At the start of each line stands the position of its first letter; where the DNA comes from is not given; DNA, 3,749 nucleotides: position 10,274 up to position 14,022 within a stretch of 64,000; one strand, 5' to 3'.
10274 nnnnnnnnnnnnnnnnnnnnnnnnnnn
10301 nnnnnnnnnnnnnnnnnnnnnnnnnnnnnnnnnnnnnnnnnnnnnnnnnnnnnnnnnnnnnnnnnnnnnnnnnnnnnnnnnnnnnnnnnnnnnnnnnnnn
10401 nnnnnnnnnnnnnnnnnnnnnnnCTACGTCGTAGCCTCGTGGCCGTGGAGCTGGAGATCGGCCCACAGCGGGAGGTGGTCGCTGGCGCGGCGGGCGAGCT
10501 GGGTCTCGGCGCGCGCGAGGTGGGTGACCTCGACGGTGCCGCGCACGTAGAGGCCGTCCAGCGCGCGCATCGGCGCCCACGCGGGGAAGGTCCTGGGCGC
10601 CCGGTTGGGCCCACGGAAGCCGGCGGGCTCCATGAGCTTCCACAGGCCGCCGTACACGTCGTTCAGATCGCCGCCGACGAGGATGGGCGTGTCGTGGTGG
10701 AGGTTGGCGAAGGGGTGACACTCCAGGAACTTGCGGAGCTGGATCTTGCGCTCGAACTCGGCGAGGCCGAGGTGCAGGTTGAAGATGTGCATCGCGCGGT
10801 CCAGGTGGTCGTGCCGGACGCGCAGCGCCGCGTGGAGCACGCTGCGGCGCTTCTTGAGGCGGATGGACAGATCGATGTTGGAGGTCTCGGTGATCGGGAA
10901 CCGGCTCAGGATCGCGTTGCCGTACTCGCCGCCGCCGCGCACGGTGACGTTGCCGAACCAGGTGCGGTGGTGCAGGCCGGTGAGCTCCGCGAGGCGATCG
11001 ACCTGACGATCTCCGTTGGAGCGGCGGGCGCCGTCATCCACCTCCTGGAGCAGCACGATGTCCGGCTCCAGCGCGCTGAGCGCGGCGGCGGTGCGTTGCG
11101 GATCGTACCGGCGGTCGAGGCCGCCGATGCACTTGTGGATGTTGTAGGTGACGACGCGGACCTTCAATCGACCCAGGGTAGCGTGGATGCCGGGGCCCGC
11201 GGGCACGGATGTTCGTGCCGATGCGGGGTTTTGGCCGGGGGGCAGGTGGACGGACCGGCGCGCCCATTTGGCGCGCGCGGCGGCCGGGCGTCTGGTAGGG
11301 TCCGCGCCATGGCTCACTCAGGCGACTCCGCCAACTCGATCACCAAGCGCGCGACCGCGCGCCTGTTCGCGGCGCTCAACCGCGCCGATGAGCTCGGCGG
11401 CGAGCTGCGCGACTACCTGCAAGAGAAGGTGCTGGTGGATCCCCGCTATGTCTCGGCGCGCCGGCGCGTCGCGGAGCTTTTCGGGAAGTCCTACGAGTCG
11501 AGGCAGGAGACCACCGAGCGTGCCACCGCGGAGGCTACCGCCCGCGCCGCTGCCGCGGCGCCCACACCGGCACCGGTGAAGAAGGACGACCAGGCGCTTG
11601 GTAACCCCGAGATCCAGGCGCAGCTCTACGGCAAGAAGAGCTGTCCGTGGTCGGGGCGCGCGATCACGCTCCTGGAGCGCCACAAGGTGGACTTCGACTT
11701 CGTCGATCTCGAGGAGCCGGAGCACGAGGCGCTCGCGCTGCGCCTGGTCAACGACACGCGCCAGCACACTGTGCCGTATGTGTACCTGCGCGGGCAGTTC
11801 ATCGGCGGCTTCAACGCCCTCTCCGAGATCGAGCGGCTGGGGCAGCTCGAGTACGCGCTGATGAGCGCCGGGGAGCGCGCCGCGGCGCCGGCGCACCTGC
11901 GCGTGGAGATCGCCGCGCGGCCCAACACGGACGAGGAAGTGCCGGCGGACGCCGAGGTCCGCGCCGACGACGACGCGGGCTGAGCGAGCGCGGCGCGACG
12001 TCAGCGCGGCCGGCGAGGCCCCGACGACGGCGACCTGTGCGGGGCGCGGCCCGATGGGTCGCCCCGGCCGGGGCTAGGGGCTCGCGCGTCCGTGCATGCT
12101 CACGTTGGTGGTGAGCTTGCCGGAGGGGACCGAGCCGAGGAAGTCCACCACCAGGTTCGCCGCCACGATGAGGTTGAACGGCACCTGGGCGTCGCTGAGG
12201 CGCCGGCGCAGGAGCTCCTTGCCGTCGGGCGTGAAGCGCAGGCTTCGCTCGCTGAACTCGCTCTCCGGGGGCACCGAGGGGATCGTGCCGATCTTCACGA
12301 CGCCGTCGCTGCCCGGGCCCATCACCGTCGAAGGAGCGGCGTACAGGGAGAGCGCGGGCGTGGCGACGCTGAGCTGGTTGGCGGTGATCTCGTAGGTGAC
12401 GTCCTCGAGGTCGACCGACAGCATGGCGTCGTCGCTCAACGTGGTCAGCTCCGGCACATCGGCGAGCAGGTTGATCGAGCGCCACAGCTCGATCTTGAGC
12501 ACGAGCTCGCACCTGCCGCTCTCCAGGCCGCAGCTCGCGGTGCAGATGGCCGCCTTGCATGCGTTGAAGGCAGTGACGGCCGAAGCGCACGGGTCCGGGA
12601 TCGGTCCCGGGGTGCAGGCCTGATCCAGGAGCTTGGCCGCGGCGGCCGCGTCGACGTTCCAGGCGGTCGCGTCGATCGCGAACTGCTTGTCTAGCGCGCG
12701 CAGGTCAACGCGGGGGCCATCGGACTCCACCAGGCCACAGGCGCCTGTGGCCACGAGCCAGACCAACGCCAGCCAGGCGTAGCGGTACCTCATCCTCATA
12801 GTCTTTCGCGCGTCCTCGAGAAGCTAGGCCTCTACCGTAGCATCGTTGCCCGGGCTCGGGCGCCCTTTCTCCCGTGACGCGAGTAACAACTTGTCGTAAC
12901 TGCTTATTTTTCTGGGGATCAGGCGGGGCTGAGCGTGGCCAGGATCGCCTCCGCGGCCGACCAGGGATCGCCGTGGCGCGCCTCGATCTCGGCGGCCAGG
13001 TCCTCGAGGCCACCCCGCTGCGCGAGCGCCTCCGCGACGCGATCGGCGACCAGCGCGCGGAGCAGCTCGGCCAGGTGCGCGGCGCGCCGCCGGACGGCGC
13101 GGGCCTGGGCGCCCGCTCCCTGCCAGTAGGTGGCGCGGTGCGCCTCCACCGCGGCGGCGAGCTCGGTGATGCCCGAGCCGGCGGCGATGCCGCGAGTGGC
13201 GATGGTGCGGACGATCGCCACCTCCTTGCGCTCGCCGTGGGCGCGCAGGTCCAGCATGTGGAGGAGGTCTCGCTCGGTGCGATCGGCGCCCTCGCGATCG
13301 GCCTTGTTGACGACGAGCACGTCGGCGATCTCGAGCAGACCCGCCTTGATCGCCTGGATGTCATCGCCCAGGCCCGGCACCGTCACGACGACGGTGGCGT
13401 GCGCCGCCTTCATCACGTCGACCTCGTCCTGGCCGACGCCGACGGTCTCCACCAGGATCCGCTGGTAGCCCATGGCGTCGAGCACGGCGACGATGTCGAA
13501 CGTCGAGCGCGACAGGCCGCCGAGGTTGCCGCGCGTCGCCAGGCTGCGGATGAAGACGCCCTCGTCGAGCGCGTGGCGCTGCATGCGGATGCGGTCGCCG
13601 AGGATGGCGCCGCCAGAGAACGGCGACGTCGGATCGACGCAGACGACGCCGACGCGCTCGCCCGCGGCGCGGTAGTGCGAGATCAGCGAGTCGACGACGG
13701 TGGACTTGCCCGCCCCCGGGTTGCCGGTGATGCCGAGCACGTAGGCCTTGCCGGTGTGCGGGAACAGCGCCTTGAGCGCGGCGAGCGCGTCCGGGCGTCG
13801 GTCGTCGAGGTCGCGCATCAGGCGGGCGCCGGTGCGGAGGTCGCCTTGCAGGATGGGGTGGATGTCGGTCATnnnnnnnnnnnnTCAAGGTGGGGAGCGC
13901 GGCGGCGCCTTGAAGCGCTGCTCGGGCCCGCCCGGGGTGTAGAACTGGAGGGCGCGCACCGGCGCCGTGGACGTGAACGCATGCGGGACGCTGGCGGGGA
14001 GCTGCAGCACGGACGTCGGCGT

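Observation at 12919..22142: Butyryl-CoA-type beta-oxidation operon carrying an orphan B12-binding mutase small subunit and MeaB, plus embedded lipoprotein genes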

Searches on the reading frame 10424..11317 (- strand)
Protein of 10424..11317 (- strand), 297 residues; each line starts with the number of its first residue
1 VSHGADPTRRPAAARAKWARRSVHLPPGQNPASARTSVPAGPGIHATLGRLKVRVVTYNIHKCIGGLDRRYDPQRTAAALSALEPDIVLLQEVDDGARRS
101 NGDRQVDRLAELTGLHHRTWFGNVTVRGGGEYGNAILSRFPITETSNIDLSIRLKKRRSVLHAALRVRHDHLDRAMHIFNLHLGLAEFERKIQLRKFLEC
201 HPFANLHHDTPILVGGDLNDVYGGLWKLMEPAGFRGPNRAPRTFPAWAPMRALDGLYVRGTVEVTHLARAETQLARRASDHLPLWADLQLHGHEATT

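Call 8: search_protein_families(library=pfam, proteins=[window:10424-11317:-], max_evalue=0.0001)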
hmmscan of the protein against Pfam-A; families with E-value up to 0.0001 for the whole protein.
window:10424-11317:- (297 aa): 1 family
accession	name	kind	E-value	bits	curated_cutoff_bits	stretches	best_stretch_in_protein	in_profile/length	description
PF03372.29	Exo_endo_phos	-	3.4e-16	60.1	24.5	1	56-281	1-225/225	Endonuclease/Exonuclease/phosphatase family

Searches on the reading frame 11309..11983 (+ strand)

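Call 83: search_protein_families(library=pfam, proteins=[window:11309-11983:+], max_evalue=0.0001)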
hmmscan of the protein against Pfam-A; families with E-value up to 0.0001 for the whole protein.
window:11309-11983:+ (224 aa): 1 family
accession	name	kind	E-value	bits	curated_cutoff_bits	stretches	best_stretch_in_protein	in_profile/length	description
PF00462.30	Glutaredoxin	-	2.5e-10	40.9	22.9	1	106-165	3-60/60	Glutaredoxin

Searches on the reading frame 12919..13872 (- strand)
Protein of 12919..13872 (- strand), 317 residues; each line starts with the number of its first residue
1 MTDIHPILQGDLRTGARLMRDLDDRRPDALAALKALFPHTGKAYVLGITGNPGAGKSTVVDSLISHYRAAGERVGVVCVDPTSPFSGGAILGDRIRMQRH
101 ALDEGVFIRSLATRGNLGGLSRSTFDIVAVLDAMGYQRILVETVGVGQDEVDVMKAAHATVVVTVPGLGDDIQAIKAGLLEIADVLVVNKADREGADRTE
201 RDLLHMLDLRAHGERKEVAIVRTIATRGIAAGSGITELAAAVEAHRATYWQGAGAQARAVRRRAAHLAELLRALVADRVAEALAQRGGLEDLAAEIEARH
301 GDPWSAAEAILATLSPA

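Call 5: search_protein_families(library=pfam, proteins=[window:12919-13872:-], max_evalue=0.01)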
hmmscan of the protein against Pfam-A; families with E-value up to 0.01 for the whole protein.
window:12919-13872:- (317 aa): 12 families
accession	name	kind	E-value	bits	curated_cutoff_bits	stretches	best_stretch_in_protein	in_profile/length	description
PF03308.22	MeaB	-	2.4e-85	286.3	23.1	1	24-282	10-267/273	Methylmalonyl Co-A mutase-associated GTPase MeaB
PF02492.25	cobW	-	5.8e-06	26.5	20.7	1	45-199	2-161/180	CobW/HypB/UreG, nucleotide-binding domain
PF03029.23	ATP_bind_1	-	5.3e-05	23.6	27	1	48-83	1-36/240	Conserved hypothetical ATP binding protein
PF13401.12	AAA_22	-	0.00016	22.4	27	1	43-91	5-51/130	AAA domain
PF13191.12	AAA_16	-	0.00022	22.2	32.6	1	30-72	9-53/167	AAA ATPase domain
PF13245.12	AAA_19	-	0.001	19.7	25.1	1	43-82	11-50/134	AAA domain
PF00005.33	ABC_tran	-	0.0014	19.7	25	0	45-74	13-42/137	ABC transporter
PF24883.2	NPHP3_N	-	0.0014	19.3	24.8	1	43-79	22-58/164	Nephrocystin 3, N-terminal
PF20720.3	nSTAND3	-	0.0016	18.6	27.2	1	45-74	19-48/155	Novel STAND NTPase 3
PF03266.21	NTPase_1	-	0.0034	17.7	23.9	0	47-75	3-31/168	NTPase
PF13555.12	AAA_29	-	0.0038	17.4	27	1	48-64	27-43/61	P-loop containing region of AAA domain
PF00009.33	GTP_EFTU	-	0.0038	17.3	26.5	0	46-72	6-32/188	Elongation factor Tu GTP binding domain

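Call 6: search_protein_families(library=ncbifam, proteins=[window:12919-13872:-], max_evalue=0.01)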
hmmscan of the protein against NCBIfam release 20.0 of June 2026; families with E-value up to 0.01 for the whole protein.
window:12919-13872:- (317 aa): 11 families
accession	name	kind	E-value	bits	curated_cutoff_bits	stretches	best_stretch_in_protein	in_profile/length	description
TIGR00750.1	lao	equivalog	2.5e-93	312.5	240.75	1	10-311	1-299/300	methylmalonyl Co-A mutase-associated GTPase MeaB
NF006958.0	PRK09435.1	equivalog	7.4e-66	222.4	329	1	25-314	39-328/333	methylmalonyl Co-A mutase-associated GTPase MeaB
NF045497.1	IsobCoAmut_IcmF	equivalog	7.4e-37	126.7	1500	1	27-232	174-383/1076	fused isobutyryl-CoA mutase/GTPase IcmF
NF006743.0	PRK09270.1-2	equivalog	7e-07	28.5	227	1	27-71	12-54/217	nucleoside/nucleotide kinase family protein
NF006746.0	PRK09270.1-5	subfamily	2.5e-05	23.3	250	1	42-102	20-78/210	nucleoside/nucleotide kinase family protein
NF006744.0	PRK09270.1-3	equivalog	0.001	18.6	281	1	33-77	13-57/213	nucleoside/nucleotide kinase family protein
TIGR00073.1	hypB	equivalog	0.0015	18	121.2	0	42-192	29-167/217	hydrogenase nickel incorporation protein HypB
NF010248.0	PRK13695.1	equivalog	0.0024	17.6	156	1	46-77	6-38/180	NTPase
TIGR01448.2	helicase_RecD2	equivalog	0.0025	16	500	1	45-75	333-363/713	SF1B family DNA helicase RecD2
TIGR01425.1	SRP54_euk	equivalog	0.0049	15.8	576.25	1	34-81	91-138/428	signal recognition particle protein SRP54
TIGR00231.1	small_GTP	domain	0.0053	16.5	42.5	0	43-74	3-34/164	GTP-binding protein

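Call 18: find_encoding_contigs(protein=window:12919-13872:-, flank=10000, max_places=5)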
Protein window:12919-13872:- (317 aa): 1 contig read that carries it; 1 place shown.
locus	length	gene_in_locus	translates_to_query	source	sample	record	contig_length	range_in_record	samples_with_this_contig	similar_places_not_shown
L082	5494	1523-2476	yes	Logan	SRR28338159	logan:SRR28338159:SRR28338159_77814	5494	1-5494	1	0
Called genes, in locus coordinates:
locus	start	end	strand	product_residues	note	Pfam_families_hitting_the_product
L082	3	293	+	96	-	?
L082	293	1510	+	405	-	PF12852:Cupin_6 (faint), PF02311:AraC_binding (faint), PF07883:Cupin_2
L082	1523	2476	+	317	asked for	PF03308:MeaB, PF02492:cobW (faint)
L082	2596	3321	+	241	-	-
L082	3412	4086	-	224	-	PF00462:Glutaredoxin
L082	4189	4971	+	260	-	PF03372:Exo_endo_phos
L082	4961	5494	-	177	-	?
